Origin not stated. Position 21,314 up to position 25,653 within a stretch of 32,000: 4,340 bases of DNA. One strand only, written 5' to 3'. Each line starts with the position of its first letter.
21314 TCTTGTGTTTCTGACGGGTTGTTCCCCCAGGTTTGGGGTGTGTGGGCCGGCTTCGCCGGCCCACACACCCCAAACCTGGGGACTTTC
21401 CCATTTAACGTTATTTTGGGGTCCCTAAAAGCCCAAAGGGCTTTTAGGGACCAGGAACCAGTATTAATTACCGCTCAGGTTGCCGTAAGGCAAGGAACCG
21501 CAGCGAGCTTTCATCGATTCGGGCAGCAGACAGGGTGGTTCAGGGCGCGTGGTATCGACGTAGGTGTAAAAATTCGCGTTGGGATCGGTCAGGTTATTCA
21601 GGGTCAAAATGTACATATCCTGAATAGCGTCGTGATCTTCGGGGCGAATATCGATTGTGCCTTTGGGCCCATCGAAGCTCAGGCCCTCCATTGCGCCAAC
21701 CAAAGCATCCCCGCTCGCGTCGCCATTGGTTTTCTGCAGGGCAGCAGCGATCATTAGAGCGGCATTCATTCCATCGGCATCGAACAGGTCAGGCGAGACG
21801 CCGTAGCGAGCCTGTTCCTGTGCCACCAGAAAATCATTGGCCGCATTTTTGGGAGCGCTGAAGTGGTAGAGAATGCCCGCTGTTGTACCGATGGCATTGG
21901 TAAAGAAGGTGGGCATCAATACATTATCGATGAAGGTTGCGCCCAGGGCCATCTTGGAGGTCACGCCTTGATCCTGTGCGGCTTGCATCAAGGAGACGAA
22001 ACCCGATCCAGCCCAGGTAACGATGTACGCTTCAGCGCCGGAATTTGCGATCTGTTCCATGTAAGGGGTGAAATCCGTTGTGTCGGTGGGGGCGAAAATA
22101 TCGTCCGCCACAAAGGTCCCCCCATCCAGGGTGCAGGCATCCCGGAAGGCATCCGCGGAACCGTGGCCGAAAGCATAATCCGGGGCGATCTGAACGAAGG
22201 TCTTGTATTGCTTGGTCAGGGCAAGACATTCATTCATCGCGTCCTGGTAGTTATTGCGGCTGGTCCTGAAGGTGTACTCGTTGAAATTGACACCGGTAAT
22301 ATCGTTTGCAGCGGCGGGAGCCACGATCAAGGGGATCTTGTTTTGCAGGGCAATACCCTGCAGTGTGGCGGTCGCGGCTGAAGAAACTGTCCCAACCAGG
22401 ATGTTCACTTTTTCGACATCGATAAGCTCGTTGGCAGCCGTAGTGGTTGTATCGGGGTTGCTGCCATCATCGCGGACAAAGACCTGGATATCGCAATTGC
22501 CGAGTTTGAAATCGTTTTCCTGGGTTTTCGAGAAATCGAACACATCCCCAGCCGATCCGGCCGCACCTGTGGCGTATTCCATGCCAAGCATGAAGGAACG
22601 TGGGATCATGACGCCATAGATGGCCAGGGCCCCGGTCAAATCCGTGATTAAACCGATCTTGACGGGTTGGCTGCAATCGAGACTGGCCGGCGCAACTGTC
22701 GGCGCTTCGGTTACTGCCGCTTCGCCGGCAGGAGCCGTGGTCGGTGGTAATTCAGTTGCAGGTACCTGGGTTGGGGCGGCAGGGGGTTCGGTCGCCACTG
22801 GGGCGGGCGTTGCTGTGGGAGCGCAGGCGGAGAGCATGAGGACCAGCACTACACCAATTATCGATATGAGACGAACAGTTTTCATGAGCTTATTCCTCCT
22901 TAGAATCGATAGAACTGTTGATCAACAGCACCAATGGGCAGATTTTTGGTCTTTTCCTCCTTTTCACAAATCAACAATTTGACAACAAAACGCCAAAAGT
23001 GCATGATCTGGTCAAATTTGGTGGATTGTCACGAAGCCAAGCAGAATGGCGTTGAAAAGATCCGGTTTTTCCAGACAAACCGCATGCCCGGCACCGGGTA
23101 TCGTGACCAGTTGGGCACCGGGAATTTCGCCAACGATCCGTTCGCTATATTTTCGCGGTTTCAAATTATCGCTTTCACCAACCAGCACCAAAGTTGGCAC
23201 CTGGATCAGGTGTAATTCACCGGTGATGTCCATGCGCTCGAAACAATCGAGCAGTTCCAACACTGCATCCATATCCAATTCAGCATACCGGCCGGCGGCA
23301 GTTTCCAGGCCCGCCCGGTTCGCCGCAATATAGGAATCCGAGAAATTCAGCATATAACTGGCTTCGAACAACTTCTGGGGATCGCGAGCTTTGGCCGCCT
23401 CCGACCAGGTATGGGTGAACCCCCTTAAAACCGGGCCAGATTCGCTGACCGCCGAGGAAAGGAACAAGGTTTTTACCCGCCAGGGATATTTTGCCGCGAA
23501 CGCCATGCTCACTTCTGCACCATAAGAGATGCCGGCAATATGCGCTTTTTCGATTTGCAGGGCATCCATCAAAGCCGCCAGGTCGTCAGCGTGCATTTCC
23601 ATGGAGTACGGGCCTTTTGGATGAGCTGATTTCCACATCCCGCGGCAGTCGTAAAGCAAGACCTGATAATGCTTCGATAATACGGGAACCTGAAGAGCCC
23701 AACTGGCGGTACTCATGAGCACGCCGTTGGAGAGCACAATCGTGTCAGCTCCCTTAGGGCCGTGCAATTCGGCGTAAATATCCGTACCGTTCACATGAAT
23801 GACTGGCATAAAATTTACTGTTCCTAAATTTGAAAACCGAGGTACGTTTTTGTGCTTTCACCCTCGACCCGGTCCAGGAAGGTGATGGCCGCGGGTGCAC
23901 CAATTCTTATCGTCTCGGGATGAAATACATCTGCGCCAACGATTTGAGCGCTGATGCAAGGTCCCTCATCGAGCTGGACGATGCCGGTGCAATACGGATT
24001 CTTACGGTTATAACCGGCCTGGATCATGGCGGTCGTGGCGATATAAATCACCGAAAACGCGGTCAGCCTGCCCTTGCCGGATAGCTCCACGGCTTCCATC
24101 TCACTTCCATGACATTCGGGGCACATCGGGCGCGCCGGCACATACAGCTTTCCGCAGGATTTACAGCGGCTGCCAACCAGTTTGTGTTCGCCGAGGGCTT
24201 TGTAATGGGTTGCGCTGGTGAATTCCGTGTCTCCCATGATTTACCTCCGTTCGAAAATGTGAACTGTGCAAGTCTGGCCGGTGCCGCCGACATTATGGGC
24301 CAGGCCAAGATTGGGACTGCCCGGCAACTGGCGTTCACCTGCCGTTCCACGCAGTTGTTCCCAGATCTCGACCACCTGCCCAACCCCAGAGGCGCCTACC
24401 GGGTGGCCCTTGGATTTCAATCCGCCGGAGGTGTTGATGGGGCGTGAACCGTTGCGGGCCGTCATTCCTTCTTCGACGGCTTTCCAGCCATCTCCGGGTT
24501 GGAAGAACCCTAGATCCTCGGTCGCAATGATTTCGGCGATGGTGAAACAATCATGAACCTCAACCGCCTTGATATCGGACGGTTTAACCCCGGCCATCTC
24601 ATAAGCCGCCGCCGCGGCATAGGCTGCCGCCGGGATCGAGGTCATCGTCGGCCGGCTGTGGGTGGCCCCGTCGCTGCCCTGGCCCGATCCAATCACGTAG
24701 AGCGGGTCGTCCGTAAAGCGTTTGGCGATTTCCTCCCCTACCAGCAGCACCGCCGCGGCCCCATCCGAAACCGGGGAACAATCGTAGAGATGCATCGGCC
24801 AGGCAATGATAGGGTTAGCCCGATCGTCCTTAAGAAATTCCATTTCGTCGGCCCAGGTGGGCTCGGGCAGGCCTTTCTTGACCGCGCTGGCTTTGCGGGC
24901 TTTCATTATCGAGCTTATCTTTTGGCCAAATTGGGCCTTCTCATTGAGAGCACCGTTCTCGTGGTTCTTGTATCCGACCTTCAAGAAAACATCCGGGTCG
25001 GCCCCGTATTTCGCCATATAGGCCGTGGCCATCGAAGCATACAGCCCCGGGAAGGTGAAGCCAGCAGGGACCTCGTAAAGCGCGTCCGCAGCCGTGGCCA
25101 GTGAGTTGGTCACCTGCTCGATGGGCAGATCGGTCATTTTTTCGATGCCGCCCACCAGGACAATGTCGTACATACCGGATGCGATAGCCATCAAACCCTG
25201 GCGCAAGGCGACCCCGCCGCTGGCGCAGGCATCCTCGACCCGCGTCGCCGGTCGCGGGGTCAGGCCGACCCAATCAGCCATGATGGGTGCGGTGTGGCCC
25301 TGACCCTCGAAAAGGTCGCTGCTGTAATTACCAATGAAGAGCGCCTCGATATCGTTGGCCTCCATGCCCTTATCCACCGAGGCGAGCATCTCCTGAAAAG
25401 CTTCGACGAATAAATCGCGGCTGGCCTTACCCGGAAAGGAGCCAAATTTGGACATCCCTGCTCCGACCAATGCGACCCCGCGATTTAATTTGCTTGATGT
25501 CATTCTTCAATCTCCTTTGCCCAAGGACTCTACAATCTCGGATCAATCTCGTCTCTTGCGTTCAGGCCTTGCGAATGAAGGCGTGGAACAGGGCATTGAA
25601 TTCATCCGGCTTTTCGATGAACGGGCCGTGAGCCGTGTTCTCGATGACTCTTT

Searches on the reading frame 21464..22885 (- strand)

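Call 72: search_protein_families(library=pfam, proteins=[window:21464-22885:-], max_evalue=0.001)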
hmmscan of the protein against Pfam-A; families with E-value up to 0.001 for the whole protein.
window:21464-22885:- (473 aa): 3 families
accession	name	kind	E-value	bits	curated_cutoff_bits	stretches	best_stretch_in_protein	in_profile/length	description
PF13458.12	Peripla_BP_6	-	6.8e-64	217.1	31.7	1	74-430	1-339/343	Periplasmic binding protein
PF13433.12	Peripla_BP_5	-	6.7e-16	58.8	27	1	128-426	37-333/363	Periplasmic binding protein domain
PF01094.35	ANF_receptor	-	2.5e-15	56.8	25.4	1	124-430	16-351/353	Receptor family ligand binding region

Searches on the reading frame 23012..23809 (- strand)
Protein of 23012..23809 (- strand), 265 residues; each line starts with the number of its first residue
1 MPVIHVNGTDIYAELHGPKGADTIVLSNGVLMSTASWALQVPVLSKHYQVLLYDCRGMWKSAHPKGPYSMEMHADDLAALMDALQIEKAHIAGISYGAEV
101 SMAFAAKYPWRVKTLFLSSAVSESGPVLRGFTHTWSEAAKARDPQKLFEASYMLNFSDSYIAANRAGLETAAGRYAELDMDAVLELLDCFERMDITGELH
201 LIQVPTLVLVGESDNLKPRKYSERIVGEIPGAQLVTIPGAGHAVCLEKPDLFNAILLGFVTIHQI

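Call 72: search_protein_families(library=pfam, proteins=[window:23012-23809:-], max_evalue=0.001)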
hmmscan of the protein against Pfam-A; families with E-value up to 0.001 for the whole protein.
window:23012-23809:- (265 aa): 4 families
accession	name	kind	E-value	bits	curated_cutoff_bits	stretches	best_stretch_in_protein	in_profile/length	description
PF00561.26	Abhydrolase_1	-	3.4e-27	96.1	25.8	1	23-249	2-245/245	alpha/beta hydrolase fold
PF12697.13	Abhydrolase_6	-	1.1e-17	65.9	26.3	1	24-254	1-216/217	Alpha/beta hydrolase family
PF12146.15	Hydrolase_4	-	1.5e-14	54.3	27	1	46-248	30-238/239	Serine aminopeptidase, S33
PF03096.20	Ndr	-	4.6e-07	29.3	23.3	1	69-251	81-267/283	Ndr family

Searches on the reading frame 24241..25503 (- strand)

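Call 72: search_protein_families(library=pfam, proteins=[window:24241-25503:-], max_evalue=0.001)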
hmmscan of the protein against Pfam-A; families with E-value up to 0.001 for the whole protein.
window:24241-25503:- (420 aa): 5 families
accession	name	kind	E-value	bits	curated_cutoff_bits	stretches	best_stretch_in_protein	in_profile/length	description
PF22691.2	Thiolase_C_1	-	1.5e-44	151.7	28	1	280-419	8-144/144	Thiolase C-terminal domain-like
PF00108.29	Thiolase_N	-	4.4e-24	85.7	26.4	1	10-257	1-259/260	Thiolase, N-terminal domain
PF02803.24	Thiolase_C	-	3.4e-09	36.8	27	1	286-389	19-102/123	Thiolase, C-terminal domain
PF02801.28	Ketoacyl-synt_C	-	1.9e-05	25.1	20.8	1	270-319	4-53/119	Beta-ketoacyl synthase, C-terminal domain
PF00109.32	ketoacyl-synt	-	0.00012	22.2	20.8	1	85-124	166-205/252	Beta-ketoacyl synthase, N-terminal domain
